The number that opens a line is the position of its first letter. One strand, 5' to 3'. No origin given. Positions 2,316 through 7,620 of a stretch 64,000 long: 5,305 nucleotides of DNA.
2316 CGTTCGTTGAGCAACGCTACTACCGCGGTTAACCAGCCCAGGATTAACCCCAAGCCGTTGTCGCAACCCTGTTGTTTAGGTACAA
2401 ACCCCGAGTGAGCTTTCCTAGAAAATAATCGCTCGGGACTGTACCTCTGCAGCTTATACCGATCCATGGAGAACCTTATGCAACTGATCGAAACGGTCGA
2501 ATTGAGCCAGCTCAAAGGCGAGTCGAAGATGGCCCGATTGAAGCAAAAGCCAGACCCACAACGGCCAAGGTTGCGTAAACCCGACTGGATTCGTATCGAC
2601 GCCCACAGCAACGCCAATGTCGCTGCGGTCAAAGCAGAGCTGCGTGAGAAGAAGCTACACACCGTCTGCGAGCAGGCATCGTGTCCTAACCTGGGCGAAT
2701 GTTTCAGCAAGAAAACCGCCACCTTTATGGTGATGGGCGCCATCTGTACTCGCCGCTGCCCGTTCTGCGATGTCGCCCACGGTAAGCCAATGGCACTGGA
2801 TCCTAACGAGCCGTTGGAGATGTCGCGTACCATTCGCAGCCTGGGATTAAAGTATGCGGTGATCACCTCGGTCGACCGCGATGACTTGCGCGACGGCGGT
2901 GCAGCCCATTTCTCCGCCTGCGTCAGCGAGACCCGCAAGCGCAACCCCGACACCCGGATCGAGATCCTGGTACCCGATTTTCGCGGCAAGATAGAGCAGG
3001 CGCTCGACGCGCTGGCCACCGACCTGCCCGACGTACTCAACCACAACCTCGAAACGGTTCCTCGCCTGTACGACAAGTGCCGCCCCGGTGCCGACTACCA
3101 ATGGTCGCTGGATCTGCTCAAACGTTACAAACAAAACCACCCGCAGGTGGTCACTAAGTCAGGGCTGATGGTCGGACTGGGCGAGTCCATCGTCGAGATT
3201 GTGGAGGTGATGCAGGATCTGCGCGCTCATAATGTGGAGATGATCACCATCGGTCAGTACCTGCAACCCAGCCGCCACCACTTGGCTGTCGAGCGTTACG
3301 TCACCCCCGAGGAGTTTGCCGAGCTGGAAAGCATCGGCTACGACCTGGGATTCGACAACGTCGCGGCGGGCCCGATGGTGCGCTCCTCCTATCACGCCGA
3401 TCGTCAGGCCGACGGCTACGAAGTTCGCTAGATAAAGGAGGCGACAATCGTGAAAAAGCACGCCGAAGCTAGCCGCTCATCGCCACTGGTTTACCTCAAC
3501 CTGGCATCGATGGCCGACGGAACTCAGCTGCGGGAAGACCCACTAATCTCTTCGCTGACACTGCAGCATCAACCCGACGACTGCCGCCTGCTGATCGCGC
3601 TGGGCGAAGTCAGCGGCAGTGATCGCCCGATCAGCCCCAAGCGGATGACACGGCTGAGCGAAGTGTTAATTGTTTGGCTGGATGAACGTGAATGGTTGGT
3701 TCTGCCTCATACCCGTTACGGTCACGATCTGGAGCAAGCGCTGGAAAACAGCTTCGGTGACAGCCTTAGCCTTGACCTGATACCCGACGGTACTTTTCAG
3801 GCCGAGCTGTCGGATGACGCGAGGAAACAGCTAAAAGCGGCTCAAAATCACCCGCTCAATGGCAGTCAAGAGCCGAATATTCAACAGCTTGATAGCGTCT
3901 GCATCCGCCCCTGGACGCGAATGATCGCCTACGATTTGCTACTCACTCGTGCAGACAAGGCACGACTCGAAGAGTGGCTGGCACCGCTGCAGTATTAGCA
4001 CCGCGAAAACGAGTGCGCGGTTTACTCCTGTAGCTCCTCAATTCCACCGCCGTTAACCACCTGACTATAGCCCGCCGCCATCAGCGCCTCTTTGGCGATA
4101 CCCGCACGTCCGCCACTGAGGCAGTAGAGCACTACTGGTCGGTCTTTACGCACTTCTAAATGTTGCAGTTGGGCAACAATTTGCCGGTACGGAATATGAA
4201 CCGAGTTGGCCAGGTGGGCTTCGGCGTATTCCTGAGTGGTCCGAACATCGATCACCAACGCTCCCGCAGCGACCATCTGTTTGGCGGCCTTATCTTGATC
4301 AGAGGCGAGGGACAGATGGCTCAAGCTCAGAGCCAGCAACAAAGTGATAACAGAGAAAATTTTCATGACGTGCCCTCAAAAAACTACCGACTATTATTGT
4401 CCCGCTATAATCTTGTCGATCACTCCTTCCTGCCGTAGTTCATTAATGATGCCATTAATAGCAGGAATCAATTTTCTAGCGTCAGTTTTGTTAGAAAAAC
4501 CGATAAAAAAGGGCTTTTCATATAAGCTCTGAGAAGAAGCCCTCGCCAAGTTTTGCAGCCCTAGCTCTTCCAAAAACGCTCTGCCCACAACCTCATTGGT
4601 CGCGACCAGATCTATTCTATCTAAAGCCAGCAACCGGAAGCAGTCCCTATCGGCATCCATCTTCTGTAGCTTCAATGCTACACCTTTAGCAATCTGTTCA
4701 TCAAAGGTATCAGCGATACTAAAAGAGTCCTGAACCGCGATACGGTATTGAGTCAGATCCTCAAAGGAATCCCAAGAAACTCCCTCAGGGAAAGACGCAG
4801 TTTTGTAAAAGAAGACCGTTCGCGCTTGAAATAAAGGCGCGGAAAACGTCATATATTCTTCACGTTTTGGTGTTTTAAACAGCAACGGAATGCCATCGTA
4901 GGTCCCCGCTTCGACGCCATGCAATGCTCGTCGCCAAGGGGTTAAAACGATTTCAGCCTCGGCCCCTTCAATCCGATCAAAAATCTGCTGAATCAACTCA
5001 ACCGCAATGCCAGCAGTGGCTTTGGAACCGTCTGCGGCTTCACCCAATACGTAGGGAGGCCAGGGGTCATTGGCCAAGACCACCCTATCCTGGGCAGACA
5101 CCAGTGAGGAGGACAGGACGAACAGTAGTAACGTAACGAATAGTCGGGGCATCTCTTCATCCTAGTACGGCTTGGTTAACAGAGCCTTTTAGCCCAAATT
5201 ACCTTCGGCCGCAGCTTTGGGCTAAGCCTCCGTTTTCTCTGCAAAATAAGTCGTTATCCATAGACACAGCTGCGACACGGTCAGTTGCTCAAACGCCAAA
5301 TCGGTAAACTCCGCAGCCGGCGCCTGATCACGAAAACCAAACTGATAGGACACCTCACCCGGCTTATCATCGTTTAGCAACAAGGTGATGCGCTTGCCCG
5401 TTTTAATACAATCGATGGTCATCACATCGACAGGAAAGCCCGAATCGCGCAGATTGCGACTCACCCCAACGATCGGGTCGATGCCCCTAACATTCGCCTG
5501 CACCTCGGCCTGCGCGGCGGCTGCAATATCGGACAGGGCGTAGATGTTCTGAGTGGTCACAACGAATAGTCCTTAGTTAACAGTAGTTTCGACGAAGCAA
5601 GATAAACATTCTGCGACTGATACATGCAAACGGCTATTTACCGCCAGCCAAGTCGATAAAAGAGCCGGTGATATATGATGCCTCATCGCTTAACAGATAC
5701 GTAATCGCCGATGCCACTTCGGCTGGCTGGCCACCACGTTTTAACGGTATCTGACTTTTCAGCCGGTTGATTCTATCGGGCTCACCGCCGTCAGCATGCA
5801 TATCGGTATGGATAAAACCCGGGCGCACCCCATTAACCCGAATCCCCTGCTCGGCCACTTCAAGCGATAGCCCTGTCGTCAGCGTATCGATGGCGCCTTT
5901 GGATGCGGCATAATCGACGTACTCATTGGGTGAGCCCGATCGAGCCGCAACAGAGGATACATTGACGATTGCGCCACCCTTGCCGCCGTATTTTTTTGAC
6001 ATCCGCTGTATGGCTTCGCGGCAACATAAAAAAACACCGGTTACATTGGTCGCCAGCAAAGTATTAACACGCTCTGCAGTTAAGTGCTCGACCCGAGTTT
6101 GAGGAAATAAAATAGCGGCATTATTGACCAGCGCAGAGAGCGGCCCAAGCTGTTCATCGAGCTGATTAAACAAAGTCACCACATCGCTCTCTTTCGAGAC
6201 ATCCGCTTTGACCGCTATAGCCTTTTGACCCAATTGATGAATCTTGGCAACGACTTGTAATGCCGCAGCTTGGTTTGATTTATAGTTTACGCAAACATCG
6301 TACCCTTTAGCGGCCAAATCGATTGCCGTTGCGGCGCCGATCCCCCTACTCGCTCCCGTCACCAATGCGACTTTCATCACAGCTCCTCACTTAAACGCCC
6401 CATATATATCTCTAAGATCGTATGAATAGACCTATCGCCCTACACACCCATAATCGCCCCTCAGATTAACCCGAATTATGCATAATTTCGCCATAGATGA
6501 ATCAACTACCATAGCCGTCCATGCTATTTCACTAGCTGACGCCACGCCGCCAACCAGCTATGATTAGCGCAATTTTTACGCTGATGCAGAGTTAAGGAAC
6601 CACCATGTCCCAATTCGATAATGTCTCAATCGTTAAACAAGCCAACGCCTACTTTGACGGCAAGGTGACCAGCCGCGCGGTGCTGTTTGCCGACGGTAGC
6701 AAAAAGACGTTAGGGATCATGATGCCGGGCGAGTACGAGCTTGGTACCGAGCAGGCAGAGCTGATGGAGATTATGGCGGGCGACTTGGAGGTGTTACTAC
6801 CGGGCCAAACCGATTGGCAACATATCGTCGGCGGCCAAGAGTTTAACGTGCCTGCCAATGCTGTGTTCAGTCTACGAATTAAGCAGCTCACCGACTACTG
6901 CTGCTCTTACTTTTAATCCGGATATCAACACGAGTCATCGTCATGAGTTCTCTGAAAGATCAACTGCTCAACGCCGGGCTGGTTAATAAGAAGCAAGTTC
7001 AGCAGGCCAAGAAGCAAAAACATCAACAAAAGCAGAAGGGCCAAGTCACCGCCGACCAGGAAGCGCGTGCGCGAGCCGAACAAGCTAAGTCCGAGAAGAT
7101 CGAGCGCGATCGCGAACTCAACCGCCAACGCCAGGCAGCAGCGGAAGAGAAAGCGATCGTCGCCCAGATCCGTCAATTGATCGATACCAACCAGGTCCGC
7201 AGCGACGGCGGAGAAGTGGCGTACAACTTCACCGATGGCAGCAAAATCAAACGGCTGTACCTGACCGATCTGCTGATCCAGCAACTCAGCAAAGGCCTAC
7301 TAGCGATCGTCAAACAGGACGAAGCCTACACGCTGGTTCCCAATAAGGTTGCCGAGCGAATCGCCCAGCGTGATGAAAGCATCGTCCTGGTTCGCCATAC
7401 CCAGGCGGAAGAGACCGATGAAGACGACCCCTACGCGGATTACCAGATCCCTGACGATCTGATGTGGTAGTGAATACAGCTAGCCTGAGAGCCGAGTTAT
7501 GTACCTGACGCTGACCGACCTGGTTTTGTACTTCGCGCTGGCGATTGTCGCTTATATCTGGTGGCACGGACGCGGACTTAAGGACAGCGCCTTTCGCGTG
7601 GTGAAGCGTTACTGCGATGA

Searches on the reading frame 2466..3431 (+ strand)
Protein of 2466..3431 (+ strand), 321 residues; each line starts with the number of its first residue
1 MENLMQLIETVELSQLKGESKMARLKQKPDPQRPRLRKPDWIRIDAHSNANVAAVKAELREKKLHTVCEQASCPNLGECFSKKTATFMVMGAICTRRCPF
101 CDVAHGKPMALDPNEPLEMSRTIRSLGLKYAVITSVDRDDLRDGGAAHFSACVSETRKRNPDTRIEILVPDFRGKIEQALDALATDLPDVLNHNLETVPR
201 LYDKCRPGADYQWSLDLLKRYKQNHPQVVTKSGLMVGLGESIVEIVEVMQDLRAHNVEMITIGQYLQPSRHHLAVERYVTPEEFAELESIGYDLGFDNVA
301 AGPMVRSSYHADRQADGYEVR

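Call 77: search_protein_families(library=pfam, max_evalue=0.00001, proteins=[window:2466-3431:+])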
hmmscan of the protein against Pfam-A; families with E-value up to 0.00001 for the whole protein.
window:2466-3431:+ (321 aa): 2 families
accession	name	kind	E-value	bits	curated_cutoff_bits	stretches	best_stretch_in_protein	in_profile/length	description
PF04055.27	Radical_SAM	-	1.5e-21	77.7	29.5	1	89-252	2-166/166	Radical SAM superfamily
PF16881.10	LIAS_N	-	2.8e-07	31.3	27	1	29-73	52-96/96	N-terminal domain of lipoyl synthase of Radical_SAM family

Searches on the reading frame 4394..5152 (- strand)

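Call 30: search_protein_families(library=pfam, max_evalue=0.01, proteins=[window:4394-5152:-])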
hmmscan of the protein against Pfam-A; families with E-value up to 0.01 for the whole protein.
window:4394-5152:- (252 aa): 1 family
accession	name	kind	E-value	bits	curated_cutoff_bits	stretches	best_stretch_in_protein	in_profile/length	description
PF00497.25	SBP_bac_3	-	4.8e-15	55.9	26.4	1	27-249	5-126/132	Bacterial extracellular solute-binding proteins, family 3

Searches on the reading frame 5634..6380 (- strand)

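Call 30: search_protein_families(library=pfam, max_evalue=0.01, proteins=[window:5634-6380:-])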
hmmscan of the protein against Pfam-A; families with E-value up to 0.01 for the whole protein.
window:5634-6380:- (248 aa): 4 families
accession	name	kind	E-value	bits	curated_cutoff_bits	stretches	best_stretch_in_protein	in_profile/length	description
PF13561.12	adh_short_C2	-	2.7e-57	194.5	27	1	9-247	1-234/236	Enoyl-(Acyl carrier protein) reductase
PF00106.31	adh_short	-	2.3e-53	181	26.6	1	3-197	1-189/195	short chain dehydrogenase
PF08659.16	KR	-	5.8e-14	52.8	22.6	1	5-169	3-161/180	KR domain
PF01370.27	Epimerase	-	0.00035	20.5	20.9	1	5-170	1-155/240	NAD dependent epimerase/dehydratase family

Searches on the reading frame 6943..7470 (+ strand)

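Call 77: search_protein_families(library=pfam, max_evalue=0.00001, proteins=[window:6943-7470:+])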
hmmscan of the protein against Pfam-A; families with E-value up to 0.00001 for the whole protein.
window:6943-7470:+ (175 aa): 1 family
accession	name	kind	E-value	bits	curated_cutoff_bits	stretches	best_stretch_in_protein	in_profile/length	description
PF09831.14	DUF2058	-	1.5e-64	217.8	25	1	3-175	1-174/174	Uncharacterized protein conserved in bacteria (DUF2058)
